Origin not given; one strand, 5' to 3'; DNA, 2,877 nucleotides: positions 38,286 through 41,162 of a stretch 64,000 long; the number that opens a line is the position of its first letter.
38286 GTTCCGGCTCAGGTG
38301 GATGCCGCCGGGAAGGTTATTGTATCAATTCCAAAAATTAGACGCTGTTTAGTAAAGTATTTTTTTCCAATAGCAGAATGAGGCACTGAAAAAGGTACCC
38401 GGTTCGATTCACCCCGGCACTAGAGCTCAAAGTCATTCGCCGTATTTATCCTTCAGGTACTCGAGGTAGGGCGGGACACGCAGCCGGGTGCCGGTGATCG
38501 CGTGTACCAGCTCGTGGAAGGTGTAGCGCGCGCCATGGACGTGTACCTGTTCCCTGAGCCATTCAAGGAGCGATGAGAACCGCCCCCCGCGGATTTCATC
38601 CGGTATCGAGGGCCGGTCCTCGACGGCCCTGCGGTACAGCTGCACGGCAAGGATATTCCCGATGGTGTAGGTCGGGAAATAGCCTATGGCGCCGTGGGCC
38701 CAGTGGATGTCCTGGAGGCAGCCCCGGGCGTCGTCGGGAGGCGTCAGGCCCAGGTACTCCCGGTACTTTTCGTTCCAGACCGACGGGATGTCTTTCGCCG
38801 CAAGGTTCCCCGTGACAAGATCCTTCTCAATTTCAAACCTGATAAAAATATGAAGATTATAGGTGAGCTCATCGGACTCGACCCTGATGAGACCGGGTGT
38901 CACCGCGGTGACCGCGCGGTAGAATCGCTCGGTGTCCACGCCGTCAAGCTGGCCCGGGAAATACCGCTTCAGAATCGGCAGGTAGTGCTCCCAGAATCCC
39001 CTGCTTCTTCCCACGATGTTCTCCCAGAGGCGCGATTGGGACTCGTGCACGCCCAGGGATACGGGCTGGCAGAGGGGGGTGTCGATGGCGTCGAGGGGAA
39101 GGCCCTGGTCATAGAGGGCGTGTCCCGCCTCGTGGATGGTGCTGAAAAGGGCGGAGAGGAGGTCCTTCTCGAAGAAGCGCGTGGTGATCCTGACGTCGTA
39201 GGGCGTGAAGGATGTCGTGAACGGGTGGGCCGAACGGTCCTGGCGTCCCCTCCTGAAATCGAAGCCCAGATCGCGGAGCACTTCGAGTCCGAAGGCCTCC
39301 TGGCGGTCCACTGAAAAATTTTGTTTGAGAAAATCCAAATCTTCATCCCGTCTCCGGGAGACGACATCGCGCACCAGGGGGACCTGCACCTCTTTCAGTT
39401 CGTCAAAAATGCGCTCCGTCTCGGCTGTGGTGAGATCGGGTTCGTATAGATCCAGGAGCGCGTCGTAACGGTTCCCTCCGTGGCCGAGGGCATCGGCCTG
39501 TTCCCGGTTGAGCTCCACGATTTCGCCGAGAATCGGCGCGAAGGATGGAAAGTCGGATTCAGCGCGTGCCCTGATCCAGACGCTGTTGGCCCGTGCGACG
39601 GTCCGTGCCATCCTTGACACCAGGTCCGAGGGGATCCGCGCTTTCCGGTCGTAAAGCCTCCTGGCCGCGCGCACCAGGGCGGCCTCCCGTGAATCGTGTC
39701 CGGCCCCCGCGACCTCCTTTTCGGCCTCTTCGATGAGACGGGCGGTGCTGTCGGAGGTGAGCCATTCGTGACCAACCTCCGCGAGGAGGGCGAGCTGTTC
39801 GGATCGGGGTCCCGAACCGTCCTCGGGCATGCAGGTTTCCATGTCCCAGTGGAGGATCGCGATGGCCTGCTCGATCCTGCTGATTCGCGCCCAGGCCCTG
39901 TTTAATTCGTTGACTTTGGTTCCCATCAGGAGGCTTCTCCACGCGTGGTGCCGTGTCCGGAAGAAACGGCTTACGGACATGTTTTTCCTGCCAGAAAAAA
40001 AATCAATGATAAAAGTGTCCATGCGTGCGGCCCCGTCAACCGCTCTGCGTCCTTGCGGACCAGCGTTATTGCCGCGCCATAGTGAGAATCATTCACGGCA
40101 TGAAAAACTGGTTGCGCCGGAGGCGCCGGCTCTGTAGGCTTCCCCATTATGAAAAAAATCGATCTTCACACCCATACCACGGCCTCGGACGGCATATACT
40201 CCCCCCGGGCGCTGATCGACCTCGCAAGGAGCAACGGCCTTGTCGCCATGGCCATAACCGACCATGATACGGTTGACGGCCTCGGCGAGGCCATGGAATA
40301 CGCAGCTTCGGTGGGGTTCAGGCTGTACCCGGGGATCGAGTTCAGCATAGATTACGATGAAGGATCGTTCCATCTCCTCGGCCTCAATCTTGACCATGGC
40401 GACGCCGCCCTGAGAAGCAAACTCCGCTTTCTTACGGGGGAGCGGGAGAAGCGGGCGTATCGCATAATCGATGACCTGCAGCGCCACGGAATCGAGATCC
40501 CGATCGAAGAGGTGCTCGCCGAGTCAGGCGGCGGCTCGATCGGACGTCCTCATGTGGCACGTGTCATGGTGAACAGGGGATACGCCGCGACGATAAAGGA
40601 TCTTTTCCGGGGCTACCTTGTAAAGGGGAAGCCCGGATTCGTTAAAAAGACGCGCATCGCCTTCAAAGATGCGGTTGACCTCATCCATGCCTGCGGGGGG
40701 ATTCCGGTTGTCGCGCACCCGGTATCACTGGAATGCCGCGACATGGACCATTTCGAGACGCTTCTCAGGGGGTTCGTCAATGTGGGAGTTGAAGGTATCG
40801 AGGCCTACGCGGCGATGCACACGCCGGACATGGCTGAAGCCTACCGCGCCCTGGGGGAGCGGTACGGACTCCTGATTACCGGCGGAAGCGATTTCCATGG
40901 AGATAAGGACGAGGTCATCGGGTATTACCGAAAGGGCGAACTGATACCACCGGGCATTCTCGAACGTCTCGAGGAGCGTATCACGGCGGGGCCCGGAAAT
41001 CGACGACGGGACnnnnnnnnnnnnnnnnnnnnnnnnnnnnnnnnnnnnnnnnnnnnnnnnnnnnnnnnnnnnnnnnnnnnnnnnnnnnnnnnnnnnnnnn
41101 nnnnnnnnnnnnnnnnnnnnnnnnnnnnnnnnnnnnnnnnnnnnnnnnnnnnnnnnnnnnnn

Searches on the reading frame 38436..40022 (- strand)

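Call 54: search_protein_families(library=pfam, proteins=[window:38436-40022:-], max_evalue=0.0001)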
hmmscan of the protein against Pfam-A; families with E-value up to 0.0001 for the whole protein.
window:38436-40022:- (529 aa): 1 family
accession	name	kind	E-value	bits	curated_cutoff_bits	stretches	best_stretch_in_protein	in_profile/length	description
PF02074.21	Peptidase_M32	-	3.9e-179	596.8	25.1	1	41-527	3-489/489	Carboxypeptidase Taq (M32) metallopeptidase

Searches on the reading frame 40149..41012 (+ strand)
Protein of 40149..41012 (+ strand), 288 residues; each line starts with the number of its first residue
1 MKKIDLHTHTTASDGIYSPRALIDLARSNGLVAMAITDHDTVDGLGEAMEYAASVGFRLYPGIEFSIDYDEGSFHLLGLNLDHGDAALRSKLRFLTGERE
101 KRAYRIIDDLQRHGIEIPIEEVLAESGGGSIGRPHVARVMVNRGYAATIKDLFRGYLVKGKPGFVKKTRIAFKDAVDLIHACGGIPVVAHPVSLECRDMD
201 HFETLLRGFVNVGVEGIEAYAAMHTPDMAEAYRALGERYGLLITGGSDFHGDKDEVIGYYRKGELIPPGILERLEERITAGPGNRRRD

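Call 54: search_protein_families(library=pfam, proteins=[window:40149-41012:+], max_evalue=0.0001)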
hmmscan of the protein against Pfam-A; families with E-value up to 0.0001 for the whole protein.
window:40149-41012:+ (288 aa): 1 family
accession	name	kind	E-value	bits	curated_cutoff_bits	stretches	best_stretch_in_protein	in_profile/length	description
PF02811.25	PHP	-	1.8e-10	41.8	26.4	1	5-78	1-77/164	PHP domain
